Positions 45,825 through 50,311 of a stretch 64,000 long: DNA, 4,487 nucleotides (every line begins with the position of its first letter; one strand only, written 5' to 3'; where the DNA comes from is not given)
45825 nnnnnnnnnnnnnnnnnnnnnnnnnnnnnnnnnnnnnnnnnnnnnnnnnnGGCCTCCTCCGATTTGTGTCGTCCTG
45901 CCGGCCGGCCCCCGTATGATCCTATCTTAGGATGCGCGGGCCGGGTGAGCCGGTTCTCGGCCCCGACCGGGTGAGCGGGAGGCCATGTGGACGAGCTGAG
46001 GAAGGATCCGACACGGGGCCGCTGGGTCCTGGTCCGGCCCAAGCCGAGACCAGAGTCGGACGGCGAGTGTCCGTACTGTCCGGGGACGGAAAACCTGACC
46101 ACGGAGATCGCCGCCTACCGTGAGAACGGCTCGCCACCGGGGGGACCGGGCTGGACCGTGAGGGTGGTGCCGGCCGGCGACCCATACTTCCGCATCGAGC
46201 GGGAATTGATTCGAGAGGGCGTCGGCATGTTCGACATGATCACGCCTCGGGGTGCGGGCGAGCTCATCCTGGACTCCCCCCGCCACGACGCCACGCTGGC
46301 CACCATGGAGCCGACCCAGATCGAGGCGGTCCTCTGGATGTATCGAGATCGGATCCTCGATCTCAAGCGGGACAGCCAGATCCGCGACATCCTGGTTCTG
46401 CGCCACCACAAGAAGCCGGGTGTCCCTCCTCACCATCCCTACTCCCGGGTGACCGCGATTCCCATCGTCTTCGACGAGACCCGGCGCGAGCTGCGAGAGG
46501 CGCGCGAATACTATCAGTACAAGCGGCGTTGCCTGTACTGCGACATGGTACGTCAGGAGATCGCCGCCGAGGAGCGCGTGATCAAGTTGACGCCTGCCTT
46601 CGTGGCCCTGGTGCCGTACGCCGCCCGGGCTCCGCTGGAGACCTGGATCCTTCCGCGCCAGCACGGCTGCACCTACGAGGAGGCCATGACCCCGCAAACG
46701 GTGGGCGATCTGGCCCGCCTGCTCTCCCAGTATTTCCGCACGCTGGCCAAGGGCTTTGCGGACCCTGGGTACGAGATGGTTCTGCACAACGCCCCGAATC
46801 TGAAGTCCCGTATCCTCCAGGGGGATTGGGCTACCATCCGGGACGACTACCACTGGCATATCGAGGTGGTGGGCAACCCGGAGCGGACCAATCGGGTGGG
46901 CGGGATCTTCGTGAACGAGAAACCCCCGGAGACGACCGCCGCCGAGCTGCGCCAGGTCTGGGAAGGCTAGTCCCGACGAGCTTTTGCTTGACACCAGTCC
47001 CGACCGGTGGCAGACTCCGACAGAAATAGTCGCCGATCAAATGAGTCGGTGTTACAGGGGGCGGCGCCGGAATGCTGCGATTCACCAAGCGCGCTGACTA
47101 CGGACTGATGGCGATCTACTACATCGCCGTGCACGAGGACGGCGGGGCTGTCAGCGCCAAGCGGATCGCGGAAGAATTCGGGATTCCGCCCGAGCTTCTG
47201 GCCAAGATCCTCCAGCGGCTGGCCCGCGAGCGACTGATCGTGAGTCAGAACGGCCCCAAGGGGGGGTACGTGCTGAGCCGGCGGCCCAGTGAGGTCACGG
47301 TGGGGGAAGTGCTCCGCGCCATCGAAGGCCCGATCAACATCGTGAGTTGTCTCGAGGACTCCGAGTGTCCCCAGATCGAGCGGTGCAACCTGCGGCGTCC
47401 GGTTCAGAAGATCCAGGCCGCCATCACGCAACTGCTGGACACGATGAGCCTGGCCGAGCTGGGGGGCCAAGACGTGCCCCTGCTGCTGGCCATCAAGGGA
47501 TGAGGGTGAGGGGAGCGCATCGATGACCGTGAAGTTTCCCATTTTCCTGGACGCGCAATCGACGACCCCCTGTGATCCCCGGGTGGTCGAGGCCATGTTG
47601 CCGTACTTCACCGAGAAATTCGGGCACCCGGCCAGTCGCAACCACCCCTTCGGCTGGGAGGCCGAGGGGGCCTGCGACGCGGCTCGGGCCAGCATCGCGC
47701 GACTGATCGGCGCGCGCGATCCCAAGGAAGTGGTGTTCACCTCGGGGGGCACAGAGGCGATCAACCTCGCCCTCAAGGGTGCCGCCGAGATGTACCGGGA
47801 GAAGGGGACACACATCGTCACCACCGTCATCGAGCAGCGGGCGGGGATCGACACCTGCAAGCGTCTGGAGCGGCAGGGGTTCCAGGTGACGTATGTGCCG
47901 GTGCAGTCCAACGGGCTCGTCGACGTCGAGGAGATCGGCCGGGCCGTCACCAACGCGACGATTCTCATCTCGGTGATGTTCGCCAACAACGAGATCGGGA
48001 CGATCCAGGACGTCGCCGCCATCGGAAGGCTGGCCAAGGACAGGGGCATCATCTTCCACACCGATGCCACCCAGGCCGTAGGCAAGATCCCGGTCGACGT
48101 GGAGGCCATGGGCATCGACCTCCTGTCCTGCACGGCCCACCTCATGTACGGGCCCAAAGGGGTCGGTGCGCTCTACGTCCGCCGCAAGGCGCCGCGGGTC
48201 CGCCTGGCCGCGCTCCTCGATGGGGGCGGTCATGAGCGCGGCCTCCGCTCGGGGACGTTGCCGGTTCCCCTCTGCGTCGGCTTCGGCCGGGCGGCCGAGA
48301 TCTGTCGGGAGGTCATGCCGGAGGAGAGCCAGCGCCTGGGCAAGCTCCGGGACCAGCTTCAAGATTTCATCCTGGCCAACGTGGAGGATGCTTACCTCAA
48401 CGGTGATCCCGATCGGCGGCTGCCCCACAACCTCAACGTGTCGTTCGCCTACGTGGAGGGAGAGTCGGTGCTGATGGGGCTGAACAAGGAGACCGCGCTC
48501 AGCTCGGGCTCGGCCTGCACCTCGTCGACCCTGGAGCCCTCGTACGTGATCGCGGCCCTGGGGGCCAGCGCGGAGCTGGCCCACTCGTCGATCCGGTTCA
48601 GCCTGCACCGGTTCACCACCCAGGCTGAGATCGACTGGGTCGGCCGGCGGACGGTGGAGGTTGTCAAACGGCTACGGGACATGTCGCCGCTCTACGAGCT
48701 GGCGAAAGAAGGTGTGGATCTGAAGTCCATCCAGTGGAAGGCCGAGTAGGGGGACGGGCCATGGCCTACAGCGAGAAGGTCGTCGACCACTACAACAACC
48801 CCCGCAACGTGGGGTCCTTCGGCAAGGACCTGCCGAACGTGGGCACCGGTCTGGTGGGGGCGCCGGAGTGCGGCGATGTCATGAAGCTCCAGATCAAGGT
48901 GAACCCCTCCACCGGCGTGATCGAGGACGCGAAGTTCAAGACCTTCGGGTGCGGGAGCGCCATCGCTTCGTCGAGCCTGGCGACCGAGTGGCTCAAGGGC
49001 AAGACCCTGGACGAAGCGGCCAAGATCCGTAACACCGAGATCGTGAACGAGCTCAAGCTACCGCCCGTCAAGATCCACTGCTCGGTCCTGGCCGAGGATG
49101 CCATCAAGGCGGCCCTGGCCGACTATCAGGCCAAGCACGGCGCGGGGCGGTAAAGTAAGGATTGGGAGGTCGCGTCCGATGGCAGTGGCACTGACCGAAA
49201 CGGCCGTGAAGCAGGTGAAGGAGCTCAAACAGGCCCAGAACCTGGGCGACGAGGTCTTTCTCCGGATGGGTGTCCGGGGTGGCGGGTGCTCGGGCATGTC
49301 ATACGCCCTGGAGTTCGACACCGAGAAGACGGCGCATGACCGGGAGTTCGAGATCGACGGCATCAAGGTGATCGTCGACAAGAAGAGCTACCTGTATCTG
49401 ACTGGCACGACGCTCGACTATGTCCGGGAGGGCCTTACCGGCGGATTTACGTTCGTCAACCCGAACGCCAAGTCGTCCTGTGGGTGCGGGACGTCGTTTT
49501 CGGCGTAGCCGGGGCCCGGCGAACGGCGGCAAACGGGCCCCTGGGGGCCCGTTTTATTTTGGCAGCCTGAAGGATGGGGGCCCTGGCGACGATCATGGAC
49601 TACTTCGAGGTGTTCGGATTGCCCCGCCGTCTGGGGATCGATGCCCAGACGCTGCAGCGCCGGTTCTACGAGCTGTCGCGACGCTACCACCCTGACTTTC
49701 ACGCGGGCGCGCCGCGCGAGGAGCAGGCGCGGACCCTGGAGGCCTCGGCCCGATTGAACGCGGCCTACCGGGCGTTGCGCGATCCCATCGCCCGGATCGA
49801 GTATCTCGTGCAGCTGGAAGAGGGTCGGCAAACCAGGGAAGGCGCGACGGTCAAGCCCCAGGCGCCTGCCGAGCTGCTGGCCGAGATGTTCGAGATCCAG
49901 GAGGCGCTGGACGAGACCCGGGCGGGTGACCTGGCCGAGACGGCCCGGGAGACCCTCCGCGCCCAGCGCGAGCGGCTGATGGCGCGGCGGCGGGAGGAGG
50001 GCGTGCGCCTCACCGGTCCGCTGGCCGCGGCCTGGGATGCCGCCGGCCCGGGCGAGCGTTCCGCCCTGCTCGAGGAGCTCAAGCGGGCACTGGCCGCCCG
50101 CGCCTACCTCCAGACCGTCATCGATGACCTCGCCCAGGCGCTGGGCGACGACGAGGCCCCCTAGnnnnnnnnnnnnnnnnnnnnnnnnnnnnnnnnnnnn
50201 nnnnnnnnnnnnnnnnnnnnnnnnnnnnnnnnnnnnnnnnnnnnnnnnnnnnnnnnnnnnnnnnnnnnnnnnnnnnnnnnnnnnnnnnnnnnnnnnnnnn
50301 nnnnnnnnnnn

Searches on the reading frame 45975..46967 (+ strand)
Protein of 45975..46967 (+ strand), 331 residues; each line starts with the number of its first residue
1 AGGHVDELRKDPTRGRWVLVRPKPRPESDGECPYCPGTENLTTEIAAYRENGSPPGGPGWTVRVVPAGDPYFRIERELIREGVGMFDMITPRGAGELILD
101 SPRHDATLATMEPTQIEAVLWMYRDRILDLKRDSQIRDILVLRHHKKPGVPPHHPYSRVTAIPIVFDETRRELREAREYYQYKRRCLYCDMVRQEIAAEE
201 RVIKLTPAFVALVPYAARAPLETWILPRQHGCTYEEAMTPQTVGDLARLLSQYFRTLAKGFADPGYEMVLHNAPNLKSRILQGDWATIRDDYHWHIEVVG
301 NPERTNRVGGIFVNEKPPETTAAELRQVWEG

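Call 23: search_protein_families(library=pfam, proteins=[window:45975-46967:+], max_evalue=0.00001)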
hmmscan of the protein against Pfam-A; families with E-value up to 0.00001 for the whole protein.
window:45975-46967:+ (331 aa): 1 family
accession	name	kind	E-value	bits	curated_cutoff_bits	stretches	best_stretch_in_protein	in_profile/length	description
PF02744.22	GalP_UDP_tr_C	-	4.3e-08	33.5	29.2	1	173-297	2-118/165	Galactose-1-phosphate uridyl transferase, C-terminal domain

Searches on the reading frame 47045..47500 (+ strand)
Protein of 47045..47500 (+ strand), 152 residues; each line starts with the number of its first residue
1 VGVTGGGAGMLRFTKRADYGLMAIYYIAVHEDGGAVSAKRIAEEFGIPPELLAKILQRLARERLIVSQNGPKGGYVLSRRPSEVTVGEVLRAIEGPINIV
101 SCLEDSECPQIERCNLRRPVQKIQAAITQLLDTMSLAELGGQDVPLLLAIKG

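Call 23: search_protein_families(library=pfam, proteins=[window:47045-47500:+], max_evalue=0.00001)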
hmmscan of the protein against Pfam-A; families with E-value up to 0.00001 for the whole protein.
window:47045-47500:+ (152 aa): 2 families
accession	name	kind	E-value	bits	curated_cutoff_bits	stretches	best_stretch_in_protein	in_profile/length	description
PF02082.26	Rrf2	-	9.8e-37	126.5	30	1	14-139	2-129/132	Iron-dependent Transcriptional regulator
PF12802.13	MarR_2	-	6.9e-06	26.6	27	0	22-71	9-56/61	MarR family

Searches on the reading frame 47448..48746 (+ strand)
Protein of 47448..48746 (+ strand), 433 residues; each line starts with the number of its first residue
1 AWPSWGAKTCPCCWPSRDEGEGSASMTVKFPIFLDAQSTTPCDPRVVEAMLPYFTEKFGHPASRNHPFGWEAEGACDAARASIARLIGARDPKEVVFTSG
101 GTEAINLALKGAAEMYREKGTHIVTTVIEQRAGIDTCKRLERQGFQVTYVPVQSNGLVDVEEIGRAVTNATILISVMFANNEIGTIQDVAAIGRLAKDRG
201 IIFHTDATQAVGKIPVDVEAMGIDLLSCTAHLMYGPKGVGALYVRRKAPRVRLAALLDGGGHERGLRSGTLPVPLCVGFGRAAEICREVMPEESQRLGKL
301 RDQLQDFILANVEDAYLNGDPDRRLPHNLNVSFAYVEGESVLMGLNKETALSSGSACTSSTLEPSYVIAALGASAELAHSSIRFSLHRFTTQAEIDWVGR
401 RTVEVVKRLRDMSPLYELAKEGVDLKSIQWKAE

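Call 22: search_protein_families(library=pfam, proteins=[window:47448-48746:+], max_evalue=0.00001)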
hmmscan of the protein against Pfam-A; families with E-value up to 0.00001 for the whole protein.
window:47448-48746:+ (433 aa): 2 families
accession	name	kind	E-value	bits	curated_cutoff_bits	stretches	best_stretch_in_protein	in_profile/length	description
PF00266.25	Aminotran_5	-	1.3e-77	261.7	21.5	1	32-396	1-369/371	Aminotransferase class-V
PF01041.23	DegT_DnrJ_EryC1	-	7.4e-09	35.7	19.8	1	93-212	40-151/360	DegT/DnrJ/EryC1/StrS aminotransferase family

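Call 44: search_protein_families(library=ncbifam, proteins=[window:47448-48746:+], max_evalue=0.00001)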
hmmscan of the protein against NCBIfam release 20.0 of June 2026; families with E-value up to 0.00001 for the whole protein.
window:47448-48746:+ (433 aa): 19 families
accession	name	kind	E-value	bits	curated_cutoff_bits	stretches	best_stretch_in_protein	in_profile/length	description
NF010611.0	PRK14012.1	equivalog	1.5e-178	593.9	548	1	27-432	2-405/406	IscS subfamily cysteine desulfurase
TIGR02006.1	IscS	equivalog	3.4e-173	576.3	643.2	1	28-432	1-401/402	IscS subfamily cysteine desulfurase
TIGR03402.1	FeS_nifS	equivalog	5.3e-139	463.2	530.75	1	32-415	1-379/379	cysteine desulfurase NifS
TIGR03235.1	DNA_S_dndA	equivalog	2.8e-118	395.2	480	1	33-386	1-353/353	cysteine desulfurase DndA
TIGR03403.1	nifS_epsilon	equivalog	3.4e-107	358.6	587.7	1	32-413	1-380/382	NifS family cysteine desulfurase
NF002806.0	PRK02948.1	subfamily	1.1e-82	278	304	1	32-398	2-364/381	IscS subfamily cysteine desulfurase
TIGR01977.1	am_tr_V_EF2568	hypoth_equivalog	1.7e-42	145.8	377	1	35-261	4-226/376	cysteine desulfurase family protein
TIGR01979.1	sufS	subfamily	3.1e-40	138.3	475.1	1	32-247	20-236/403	SufS family cysteine desulfurase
NF041166.1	f2_encap_cargo1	exception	6.5e-33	114.7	800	1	32-248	247-464/623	family 2A encapsulin nanocompartment cargo protein cysteine desulfurase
NF040779.1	Sec_lyase_SclA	exception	1e-31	110.2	525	1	45-260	15-226/378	selenocysteine lyase SclA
TIGR01976.1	am_tr_V_VC1184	hypoth_equivalog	2.8e-27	96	352.35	1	32-248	20-235/401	cysteine desulfurase-like protein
NF006791.0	PRK09295.1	equivalog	8.7e-27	94.2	661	1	33-247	26-241/406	cysteine desulfurase SufS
NF008126.0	PRK10874.1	equivalog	2.6e-25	89.4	607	1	32-247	21-237/401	cysteine desulfurase CsdA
TIGR03392.1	FeS_syn_CsdA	equivalog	2.1e-24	86.4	493.6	1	32-246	18-233/398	cysteine desulfurase CsdA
TIGR04343.1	egtE_PLP_lyase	equivalog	1.5e-18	66.7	400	1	74-258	54-228/370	ergothioneine biosynthesis PLP-dependent enzyme EgtE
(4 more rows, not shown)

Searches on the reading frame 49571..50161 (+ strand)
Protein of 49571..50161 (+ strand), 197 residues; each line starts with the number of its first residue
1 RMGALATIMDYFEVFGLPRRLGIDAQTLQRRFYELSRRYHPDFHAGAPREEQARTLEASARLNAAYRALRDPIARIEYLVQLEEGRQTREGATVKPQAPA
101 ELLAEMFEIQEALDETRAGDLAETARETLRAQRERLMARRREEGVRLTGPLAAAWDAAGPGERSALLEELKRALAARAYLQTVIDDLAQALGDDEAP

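Call 23: search_protein_families(library=pfam, proteins=[window:49571-50161:+], max_evalue=0.00001)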
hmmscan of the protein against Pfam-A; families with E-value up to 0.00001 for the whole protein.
window:49571-50161:+ (197 aa): 1 family
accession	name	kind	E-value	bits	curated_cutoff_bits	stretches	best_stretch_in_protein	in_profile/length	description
PF00226.36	DnaJ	-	1.7e-07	31.7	27.8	1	10-78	1-62/63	DnaJ domain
